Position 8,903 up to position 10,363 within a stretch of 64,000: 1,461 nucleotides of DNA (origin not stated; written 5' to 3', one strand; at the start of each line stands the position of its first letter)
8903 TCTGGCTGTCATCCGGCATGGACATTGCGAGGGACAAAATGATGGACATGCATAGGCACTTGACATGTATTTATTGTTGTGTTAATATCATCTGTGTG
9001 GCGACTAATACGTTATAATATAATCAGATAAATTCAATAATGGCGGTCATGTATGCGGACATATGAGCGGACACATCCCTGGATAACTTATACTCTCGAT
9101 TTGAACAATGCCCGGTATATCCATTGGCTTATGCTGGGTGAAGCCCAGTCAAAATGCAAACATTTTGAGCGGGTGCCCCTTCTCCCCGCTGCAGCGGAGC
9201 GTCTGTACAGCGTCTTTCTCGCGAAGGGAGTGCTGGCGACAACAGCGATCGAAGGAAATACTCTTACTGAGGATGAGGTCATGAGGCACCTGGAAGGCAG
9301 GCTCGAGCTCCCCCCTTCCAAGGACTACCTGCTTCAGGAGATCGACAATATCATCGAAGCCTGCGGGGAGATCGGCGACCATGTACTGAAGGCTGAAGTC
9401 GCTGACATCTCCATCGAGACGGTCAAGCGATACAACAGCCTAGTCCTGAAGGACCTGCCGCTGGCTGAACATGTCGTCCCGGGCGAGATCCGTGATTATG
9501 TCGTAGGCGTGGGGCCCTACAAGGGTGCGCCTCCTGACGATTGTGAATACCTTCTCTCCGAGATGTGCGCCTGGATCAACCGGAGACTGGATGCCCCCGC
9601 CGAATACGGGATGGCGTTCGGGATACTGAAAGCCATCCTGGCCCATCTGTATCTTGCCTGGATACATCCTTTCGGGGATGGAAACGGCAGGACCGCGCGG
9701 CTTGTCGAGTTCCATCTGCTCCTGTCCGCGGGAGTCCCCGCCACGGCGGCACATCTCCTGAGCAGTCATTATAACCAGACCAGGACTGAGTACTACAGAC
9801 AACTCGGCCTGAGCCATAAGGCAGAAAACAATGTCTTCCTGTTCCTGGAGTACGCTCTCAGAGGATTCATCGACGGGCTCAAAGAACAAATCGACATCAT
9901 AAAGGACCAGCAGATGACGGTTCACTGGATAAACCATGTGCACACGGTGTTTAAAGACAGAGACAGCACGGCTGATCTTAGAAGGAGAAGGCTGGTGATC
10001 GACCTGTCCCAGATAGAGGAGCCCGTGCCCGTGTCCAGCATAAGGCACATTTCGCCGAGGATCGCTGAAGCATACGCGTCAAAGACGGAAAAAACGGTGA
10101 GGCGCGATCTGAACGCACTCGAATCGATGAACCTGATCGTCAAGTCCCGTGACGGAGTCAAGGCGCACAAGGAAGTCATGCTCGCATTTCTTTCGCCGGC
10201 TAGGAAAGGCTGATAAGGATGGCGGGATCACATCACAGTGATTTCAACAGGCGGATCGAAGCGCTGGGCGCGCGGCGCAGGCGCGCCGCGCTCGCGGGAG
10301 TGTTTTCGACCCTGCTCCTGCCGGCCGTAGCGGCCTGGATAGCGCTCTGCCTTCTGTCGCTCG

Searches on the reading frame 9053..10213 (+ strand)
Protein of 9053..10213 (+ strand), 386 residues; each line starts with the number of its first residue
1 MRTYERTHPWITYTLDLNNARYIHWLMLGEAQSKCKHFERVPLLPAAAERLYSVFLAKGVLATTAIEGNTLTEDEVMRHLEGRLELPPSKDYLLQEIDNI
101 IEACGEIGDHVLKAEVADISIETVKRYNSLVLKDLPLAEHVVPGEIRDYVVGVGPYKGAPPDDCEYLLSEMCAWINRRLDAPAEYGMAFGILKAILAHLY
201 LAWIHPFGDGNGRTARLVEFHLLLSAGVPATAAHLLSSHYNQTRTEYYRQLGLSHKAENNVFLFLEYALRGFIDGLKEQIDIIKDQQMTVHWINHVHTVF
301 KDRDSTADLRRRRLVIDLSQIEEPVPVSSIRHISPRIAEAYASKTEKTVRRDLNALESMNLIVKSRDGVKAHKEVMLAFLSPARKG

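Call 61: search_protein_families(library=pfam, proteins=[window:9053-10213:+], max_evalue=0.001)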
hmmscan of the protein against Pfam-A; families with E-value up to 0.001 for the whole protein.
window:9053-10213:+ (386 aa): 2 families
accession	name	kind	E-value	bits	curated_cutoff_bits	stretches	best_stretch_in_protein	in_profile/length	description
PF02661.23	Fic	-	7.8e-14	52.7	24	1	119-222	2-92/93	Fic/DOC family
PF08220.18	HTH_DeoR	-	0.00013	22.1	21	1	345-373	27-55/57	DeoR-like helix-turn-helix domain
